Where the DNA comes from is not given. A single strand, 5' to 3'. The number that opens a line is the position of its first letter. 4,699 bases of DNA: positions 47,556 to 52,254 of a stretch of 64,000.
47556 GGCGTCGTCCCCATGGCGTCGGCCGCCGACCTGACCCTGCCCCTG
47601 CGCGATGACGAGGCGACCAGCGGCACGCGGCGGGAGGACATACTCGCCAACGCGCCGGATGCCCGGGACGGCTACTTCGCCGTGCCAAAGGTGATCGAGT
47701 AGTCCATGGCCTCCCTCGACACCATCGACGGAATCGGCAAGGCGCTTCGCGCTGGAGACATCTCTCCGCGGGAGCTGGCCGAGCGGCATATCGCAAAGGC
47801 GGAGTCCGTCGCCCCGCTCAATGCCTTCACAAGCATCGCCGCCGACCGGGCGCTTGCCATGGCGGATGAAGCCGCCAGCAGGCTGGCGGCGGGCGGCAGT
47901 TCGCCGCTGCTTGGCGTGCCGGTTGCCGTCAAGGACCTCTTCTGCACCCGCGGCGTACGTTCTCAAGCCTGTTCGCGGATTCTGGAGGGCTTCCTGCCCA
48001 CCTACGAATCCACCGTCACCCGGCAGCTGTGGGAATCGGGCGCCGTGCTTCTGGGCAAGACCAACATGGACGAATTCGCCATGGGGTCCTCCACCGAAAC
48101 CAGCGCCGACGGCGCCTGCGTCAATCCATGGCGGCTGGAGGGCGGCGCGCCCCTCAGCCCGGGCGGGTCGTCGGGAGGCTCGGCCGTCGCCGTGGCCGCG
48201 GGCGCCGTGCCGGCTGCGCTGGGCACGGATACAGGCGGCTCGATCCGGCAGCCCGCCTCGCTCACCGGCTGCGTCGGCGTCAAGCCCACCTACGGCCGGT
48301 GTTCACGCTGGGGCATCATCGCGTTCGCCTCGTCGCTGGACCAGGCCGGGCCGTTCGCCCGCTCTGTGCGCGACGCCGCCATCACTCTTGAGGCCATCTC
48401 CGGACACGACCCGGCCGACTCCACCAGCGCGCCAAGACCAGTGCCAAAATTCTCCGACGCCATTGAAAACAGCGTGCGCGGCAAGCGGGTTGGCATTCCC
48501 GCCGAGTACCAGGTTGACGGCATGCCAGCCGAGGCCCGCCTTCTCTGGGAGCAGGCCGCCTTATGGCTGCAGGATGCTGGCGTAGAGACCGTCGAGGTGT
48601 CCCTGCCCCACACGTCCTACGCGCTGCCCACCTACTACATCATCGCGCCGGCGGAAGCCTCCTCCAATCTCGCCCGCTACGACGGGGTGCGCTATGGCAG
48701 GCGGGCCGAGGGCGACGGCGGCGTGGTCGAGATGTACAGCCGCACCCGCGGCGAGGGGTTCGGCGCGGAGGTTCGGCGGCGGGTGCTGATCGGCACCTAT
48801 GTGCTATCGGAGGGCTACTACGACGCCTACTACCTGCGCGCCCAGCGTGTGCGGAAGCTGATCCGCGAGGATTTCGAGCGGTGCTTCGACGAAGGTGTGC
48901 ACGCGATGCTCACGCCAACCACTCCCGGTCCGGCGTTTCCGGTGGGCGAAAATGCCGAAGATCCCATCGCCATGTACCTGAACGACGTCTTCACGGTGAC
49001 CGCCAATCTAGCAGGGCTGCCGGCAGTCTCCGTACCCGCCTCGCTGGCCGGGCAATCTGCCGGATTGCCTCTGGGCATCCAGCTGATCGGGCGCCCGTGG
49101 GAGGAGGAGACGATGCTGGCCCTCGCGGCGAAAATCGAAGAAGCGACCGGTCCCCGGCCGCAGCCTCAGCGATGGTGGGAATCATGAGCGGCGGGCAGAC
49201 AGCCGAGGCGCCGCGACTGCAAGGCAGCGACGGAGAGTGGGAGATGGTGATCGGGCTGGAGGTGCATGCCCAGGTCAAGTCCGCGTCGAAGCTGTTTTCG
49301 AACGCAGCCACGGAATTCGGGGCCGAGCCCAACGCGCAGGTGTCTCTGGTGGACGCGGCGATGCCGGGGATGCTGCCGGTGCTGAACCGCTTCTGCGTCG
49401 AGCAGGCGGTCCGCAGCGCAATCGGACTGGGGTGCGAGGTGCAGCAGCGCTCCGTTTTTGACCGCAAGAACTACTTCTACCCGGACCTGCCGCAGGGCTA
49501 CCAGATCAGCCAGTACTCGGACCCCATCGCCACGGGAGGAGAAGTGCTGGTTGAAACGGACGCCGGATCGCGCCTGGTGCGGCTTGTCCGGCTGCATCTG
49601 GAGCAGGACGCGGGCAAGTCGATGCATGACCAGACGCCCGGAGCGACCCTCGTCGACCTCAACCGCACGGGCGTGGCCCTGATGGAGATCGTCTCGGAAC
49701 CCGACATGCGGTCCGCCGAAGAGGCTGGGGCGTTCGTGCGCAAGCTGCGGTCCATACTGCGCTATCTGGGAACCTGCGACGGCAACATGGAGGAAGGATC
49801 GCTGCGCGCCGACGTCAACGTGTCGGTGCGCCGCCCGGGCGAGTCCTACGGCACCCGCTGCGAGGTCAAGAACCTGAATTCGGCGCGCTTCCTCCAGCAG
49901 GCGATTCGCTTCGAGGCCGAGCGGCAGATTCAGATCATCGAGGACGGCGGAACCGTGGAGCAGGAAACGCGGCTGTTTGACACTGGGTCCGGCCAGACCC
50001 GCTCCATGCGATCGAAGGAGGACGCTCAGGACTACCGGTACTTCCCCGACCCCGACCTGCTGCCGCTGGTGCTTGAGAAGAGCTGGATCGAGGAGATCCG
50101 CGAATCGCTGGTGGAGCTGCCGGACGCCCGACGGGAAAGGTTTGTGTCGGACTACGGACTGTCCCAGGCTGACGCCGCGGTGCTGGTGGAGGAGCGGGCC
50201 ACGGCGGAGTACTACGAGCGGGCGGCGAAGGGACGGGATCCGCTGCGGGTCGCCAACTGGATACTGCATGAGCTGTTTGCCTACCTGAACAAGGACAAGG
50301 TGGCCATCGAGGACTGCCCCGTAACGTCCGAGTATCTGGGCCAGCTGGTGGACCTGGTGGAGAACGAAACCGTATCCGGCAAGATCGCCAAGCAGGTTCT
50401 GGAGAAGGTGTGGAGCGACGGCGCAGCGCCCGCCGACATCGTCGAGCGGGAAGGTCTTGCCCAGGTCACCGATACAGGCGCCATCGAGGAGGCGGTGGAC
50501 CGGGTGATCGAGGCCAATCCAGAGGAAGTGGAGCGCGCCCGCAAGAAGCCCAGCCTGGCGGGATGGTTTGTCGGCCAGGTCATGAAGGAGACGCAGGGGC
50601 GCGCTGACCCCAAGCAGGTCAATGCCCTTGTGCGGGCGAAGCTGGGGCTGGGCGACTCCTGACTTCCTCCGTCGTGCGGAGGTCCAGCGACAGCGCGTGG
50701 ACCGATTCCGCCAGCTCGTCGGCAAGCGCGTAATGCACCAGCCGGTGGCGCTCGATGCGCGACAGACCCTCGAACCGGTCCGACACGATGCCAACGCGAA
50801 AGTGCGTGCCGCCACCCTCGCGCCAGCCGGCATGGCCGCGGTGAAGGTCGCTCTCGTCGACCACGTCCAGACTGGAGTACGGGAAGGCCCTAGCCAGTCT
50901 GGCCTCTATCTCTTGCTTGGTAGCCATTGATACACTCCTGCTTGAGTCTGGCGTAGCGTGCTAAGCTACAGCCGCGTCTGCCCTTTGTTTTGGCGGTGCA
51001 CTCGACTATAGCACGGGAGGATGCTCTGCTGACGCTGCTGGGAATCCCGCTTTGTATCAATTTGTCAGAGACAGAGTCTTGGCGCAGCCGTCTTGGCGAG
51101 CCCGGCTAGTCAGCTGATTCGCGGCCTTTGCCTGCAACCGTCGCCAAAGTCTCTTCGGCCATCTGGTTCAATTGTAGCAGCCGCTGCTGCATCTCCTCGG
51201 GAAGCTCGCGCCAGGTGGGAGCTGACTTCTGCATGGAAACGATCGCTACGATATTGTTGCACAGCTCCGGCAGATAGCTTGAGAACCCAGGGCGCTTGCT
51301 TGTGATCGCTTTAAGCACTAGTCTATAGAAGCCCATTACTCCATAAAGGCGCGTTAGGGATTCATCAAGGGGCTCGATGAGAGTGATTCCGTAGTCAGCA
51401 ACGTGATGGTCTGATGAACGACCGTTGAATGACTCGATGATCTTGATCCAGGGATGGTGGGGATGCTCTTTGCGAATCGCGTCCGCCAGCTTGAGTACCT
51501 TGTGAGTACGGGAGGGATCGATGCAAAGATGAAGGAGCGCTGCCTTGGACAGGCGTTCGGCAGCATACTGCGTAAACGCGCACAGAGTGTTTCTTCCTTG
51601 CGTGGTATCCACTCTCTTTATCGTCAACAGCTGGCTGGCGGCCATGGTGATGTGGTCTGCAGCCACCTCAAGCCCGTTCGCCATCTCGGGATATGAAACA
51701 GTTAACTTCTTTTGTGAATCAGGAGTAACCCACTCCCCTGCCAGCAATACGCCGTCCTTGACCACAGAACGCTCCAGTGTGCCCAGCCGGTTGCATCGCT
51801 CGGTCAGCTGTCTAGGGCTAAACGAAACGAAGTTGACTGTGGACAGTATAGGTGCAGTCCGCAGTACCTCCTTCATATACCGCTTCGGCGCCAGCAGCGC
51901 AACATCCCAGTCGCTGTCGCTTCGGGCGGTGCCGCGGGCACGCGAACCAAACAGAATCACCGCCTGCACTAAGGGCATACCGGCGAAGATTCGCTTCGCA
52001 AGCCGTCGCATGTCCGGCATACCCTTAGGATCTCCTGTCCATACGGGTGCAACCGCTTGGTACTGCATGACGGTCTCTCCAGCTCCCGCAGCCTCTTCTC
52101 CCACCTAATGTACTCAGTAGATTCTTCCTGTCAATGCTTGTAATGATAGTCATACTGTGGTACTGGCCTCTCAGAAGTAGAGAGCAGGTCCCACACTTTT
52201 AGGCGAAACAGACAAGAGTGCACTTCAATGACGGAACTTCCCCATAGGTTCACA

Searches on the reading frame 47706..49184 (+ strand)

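Call 33: search_protein_families(library=pfam, proteins=[window:47706-49184:+], max_evalue=0.001)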
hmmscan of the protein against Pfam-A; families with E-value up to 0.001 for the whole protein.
window:47706-49184:+ (493 aa): 1 family
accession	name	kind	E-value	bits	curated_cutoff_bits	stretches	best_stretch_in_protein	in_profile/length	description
PF01425.27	Amidase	-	1.6e-141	472.8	27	1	24-471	2-445/445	Amidase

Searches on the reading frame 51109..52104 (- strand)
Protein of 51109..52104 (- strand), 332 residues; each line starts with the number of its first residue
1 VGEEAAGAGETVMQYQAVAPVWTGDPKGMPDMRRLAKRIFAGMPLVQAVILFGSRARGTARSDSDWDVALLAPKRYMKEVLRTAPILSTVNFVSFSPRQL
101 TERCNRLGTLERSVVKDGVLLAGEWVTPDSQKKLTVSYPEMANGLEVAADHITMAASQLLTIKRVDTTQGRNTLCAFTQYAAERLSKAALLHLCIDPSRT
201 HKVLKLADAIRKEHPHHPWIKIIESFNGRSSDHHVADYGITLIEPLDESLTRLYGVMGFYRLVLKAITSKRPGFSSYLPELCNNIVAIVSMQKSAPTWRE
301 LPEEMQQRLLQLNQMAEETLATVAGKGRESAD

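Call 18: search_protein_families(library=pfam, proteins=[window:51109-52104:-], max_evalue=0.001)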
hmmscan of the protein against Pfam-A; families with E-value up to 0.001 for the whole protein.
window:51109-52104:- (332 aa): 3 families
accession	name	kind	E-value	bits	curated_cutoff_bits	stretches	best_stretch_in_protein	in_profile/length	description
PF18765.7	Polbeta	-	2.1e-08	34.7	26.9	1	37-120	4-86/93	Polymerase beta, Nucleotidyltransferase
PF01909.29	NTP_transf_2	-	2.5e-06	28.2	21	1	44-75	12-43/93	Nucleotidyltransferase domain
PF05168.19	HEPN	-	5.8e-05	23.7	22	1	171-222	24-76/117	HEPN domain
